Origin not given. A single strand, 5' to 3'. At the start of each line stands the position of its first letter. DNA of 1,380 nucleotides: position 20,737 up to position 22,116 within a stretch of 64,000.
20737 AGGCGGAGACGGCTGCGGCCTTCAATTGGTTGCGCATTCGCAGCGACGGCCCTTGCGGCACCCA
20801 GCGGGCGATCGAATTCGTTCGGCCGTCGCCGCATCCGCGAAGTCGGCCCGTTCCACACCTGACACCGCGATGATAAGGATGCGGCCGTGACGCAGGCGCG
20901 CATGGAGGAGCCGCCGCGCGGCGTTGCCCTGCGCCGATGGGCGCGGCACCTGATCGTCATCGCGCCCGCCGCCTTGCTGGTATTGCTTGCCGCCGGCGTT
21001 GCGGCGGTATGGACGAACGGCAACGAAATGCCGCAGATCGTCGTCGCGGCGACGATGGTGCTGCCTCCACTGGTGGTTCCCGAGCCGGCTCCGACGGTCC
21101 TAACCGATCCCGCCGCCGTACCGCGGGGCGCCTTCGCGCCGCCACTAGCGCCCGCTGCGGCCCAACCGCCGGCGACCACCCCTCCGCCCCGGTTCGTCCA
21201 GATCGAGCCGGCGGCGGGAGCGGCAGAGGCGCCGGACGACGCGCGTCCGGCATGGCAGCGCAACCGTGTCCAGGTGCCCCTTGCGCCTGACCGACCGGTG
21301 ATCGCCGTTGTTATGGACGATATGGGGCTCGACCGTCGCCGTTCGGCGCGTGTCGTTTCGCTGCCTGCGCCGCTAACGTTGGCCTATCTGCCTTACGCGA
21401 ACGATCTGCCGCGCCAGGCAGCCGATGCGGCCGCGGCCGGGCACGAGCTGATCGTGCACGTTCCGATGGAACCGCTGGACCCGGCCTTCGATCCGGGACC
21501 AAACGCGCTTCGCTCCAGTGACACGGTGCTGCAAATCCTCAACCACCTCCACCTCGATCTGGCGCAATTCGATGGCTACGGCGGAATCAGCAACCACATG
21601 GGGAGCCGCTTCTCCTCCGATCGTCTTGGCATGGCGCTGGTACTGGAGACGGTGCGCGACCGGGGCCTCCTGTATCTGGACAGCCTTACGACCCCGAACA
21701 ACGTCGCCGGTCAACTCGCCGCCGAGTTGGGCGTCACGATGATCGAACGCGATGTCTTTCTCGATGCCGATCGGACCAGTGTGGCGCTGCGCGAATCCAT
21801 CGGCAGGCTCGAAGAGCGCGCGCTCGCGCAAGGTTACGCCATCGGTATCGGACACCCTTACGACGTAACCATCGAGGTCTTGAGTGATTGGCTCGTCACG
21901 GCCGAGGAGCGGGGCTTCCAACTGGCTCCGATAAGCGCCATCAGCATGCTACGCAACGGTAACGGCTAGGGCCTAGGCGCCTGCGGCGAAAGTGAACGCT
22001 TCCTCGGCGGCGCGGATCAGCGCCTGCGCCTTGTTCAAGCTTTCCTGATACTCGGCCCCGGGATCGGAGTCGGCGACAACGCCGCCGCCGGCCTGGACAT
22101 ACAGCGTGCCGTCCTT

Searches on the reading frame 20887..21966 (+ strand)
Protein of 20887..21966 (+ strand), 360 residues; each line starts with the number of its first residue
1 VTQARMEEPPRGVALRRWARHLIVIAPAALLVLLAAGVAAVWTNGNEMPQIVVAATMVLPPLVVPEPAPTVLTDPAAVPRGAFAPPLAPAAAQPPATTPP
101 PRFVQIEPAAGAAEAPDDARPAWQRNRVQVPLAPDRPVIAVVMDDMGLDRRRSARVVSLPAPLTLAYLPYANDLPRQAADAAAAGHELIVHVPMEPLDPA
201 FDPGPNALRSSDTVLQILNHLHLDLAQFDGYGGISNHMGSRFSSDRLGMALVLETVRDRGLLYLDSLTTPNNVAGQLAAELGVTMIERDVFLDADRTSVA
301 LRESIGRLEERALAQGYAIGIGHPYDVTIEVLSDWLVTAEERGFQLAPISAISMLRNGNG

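Call 24: search_protein_families(library=pfam, proteins=[window:20887-21966:+], max_evalue=0.001)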
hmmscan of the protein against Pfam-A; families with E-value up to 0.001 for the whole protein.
window:20887-21966:+ (360 aa): 1 family
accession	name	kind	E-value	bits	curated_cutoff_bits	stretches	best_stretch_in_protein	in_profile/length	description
PF04748.18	Polysacc_deac_2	-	9.1e-67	224.7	27.5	1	141-352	1-211/212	Divergent polysaccharide deacetylase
